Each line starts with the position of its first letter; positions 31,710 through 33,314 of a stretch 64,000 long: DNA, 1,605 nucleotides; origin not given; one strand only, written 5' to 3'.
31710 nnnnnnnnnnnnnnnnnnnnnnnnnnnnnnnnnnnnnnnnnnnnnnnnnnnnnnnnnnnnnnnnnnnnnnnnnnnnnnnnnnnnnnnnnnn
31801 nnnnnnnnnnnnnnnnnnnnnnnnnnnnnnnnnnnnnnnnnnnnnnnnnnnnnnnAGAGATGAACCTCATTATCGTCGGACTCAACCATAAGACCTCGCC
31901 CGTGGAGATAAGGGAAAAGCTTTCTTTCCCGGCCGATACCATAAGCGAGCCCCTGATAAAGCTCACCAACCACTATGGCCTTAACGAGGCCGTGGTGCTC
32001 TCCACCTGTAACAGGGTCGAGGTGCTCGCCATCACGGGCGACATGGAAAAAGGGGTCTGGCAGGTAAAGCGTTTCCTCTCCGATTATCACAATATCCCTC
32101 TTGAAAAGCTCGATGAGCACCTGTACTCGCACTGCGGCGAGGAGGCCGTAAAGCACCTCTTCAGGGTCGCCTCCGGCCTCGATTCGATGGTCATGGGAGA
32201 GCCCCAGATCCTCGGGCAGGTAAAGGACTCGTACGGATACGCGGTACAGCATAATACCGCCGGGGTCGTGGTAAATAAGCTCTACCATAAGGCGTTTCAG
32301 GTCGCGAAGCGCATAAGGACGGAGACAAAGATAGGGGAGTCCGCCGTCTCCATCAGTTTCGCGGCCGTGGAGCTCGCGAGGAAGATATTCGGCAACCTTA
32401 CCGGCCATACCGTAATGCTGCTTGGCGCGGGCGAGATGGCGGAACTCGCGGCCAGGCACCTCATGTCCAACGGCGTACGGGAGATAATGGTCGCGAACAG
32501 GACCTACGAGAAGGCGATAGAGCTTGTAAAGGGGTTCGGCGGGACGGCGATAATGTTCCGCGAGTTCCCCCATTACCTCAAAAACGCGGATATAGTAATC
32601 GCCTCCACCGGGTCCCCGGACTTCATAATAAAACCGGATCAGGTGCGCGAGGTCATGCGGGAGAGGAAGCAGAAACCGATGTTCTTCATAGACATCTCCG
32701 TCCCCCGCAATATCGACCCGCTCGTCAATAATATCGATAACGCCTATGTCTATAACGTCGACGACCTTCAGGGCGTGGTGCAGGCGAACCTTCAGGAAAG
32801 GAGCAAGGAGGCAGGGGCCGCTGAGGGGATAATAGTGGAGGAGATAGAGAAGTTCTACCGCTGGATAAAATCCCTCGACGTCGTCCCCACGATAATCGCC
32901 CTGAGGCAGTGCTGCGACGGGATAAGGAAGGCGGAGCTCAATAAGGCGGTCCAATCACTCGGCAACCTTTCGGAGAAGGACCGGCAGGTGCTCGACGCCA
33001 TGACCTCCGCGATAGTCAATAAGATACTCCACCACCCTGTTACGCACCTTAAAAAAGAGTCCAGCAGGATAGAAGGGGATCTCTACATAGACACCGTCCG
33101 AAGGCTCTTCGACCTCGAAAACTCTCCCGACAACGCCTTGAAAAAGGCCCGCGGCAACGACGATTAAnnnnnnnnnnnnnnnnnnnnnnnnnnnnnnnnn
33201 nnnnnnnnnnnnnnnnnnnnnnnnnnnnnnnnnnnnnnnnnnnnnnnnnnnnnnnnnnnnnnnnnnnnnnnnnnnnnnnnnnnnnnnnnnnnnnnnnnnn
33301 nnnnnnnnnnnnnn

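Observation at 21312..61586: Recurrent single-base frameshifts at short homopolymers in otherwise intact genes: likely consensus/assembly errors, not a pseudogene-rich region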

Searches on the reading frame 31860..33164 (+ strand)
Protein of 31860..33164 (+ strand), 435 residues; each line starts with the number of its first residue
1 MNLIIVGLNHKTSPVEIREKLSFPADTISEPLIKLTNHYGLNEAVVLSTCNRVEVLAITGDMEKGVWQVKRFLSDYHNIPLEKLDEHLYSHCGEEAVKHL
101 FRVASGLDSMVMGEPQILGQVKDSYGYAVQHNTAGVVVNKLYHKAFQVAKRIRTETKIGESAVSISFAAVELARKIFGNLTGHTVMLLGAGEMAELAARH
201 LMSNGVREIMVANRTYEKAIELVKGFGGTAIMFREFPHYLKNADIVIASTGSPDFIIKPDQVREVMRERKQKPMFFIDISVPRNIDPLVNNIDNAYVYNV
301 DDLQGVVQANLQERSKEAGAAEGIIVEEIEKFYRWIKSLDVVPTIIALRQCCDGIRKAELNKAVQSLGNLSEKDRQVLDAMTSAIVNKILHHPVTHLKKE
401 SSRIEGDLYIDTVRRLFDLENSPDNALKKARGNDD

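Call 6: find_encoding_contigs(protein=window:31860-33164:+, flank=10000, max_places=10)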
Protein window:31860-33164:+ (435 aa): 2 contigs read that carry it; 2 places shown.
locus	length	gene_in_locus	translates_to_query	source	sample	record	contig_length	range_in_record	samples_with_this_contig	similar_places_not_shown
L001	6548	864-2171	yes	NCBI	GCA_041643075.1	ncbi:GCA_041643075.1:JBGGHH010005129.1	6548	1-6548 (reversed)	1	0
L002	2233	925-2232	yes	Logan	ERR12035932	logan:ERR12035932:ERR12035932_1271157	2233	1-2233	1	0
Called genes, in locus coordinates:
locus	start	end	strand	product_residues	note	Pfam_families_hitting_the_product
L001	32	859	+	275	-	PF01578:Cytochrom_C_asm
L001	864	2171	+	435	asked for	PF05201:GlutR_N, PF01488:Shikimate_DH, PF13241:NAD_binding_7 (weak), PF03807:F420_oxidored (weak), PF00745:GlutR_dimer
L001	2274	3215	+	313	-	PF01379:Porphobil_deam, PF03900:Porphobil_deamC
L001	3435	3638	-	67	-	-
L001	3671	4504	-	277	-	PF01078:Mg_chelatase, PF00493:MCM (weak), PF13335:Mg_chelatase_C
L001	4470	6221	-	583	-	PF00239:Resolvase, PF07508:Recombinase, PF13408:Zn_ribbon_recom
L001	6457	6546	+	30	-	?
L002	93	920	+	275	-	PF01578:Cytochrom_C_asm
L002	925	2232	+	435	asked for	PF05201:GlutR_N, PF01488:Shikimate_DH, PF13241:NAD_binding_7 (weak), PF03807:F420_oxidored (weak), PF00745:GlutR_dimer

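Call 17: list_cluster_members(proteins=[window:31860-33164:+, window:33270-33806:+, window:33742-34209:+, window:38698-39369:-, window:37956-38840:-, window:21315-21683:-, window:21800-22327:-, window:23355-23834:+, window:28549-28983:+, window:39418-40050:-])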
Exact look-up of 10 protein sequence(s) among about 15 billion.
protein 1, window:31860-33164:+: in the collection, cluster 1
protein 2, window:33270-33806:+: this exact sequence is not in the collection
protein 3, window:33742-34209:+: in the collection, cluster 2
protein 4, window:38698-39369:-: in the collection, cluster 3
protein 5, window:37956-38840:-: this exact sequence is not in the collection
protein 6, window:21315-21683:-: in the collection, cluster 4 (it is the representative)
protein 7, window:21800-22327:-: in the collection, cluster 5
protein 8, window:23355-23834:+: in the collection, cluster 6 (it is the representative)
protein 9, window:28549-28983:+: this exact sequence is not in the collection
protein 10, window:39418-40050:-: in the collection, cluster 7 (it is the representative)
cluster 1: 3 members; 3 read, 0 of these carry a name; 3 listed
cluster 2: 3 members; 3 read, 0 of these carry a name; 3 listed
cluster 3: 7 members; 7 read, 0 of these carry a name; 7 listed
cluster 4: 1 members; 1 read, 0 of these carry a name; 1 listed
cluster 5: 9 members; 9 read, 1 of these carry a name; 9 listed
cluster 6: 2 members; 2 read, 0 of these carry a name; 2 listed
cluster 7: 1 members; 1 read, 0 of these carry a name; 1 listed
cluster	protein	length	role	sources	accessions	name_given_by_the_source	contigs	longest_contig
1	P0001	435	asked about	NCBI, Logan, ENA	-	-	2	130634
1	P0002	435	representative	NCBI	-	-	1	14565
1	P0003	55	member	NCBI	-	-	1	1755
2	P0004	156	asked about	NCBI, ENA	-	-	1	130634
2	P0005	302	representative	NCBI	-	-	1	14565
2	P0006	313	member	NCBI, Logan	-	-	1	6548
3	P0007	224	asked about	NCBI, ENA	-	-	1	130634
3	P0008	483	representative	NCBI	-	-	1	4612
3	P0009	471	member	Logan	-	-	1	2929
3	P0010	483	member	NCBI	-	-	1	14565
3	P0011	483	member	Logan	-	-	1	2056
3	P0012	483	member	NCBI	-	-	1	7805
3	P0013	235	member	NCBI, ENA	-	-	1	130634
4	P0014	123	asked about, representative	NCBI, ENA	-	-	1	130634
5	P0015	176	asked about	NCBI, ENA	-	-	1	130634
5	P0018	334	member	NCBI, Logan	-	-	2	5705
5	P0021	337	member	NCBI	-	-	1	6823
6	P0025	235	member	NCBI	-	-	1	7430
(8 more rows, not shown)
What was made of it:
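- On Assembly/consensus indel artefact: The other cluster members are full length (call 17).
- Their 90 % clusters otherwise hold full-length proteins (call 17).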

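Call 18: find_encoding_contigs(protein=P0025, flank=10000, max_places=6)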
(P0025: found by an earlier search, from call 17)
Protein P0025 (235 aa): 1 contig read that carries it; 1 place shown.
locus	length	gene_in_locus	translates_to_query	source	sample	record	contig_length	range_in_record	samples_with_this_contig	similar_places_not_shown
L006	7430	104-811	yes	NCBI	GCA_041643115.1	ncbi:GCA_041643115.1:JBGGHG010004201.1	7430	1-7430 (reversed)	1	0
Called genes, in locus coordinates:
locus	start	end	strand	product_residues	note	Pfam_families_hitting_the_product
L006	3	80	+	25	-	?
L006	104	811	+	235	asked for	PF01553:Acyltransferase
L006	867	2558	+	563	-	PF00753:Lactamase_B, PF23023:Anti-Pycsar_Apyc1 (faint), PF12706:Lactamase_B_2, PF22505:RNase_J_b_CASP, PF07521:RMMBL, PF17770:RNase_J_C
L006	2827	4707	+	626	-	PF05157:MshEN, PF00437:T2SSE, PF12773:DZR (weak)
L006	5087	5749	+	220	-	PF14522:Cytochrome_C7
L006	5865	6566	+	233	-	PF04002:RadC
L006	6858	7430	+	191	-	?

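Call 19: find_encoding_contigs(protein=P0018, flank=10000, max_places=6)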
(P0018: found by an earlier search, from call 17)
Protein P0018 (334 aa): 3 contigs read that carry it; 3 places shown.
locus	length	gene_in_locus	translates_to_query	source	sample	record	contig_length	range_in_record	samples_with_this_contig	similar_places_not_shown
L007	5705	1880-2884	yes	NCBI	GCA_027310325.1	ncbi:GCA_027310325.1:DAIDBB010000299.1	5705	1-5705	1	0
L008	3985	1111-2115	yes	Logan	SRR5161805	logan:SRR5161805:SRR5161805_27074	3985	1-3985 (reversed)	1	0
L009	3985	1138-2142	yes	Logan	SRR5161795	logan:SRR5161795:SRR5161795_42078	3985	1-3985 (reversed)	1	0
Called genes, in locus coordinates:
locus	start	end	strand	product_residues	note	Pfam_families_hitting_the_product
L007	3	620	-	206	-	?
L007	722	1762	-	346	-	-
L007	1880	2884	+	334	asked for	PF01136:Peptidase_U32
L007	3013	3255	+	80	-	PF09723:Zn_ribbon_8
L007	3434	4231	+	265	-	PF00459:Inositol_P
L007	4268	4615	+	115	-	PF04020:Phage_holin_4_2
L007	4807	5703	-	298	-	?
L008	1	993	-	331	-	?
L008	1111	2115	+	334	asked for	PF01136:Peptidase_U32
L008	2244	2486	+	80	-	PF09723:Zn_ribbon_8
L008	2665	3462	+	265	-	PF00459:Inositol_P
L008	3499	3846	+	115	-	PF04020:Phage_holin_4_2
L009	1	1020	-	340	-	?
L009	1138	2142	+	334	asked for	PF01136:Peptidase_U32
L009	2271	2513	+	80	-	PF09723:Zn_ribbon_8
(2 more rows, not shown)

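Call 31: find_encoding_contigs(protein=P0021, flank=10000, max_places=6)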
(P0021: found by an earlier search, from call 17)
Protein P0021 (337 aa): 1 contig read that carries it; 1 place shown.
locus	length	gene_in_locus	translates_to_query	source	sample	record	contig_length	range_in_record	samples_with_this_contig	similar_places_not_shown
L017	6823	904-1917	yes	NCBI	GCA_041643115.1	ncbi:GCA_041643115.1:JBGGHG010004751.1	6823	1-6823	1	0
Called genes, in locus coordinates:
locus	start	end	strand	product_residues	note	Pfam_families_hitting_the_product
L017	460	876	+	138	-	PF00436:SSB, PF22657:SSB_1 (faint)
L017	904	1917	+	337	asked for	PF01136:Peptidase_U32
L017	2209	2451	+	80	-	PF09723:Zn_ribbon_8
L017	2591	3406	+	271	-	PF00459:Inositol_P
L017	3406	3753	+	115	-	PF04020:Phage_holin_4_2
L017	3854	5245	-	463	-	PF00672:HAMP, PF00512:HisKA, PF02518:HATPase_c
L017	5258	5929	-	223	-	PF00072:Response_reg, PF00486:Trans_reg_C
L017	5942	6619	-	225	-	PF01292:Ni_hydr_CYTB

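Call 33: find_encoding_contigs(protein=P0006, flank=10000, max_places=10)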
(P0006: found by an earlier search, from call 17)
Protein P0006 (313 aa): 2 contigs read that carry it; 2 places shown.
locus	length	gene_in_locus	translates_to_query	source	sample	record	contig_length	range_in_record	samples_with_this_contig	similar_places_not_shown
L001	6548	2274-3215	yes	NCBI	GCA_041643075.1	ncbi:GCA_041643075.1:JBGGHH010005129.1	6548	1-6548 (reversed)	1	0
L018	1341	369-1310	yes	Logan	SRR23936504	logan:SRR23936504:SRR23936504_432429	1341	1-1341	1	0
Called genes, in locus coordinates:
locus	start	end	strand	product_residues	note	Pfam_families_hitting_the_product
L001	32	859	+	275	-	PF01578:Cytochrom_C_asm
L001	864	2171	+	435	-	PF05201:GlutR_N, PF01488:Shikimate_DH, PF13241:NAD_binding_7 (weak), PF03807:F420_oxidored (weak), PF00745:GlutR_dimer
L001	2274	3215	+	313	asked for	PF01379:Porphobil_deam, PF03900:Porphobil_deamC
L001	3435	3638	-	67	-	-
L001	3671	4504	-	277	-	PF01078:Mg_chelatase, PF00493:MCM (weak), PF13335:Mg_chelatase_C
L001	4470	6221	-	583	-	PF00239:Resolvase, PF07508:Recombinase, PF13408:Zn_ribbon_recom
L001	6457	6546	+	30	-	?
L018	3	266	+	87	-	?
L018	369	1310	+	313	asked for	PF01379:Porphobil_deam, PF03900:Porphobil_deamC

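Call 48: find_related_loci(query=window:31860-33164:+, collection=metagenome_contigs, flank=10000)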
Query window:31860-33164:+ (435 aa) in metagenome_contigs; peptide patterns used: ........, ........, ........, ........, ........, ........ (x = any residue, [..] = any of these).
600 stretches matched a pattern (row limit reached: there are more); 537 encode a relative of the query (tblastn E <= 1e-3); the best 80 are kept; 80 distinct loci.
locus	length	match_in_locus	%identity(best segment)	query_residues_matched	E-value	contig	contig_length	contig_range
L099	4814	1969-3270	84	1-435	0e+0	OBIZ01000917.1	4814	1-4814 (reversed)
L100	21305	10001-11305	81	1-435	0e+0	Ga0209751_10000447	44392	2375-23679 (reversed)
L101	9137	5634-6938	81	1-435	0e+0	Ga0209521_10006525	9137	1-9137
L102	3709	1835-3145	80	1-435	0e+0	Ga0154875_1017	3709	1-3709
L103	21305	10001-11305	80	1-435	0e+0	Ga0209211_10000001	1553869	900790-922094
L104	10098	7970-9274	80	1-435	0e+0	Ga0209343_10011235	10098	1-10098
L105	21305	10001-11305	81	1-435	0e+0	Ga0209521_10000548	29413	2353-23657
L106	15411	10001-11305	81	1-435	0e+0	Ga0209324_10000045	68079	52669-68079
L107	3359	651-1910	71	1-420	0e+0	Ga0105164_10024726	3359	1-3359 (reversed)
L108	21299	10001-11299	70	1-435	0e+0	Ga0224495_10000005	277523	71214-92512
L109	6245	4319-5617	67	1-435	0e+0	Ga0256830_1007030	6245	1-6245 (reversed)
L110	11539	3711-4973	67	1-421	0e+0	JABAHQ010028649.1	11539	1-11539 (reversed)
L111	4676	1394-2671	66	1-420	0e+0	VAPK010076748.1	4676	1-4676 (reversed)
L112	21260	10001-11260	57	1-420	2e-168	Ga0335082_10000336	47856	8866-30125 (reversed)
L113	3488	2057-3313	57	1-419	4e-172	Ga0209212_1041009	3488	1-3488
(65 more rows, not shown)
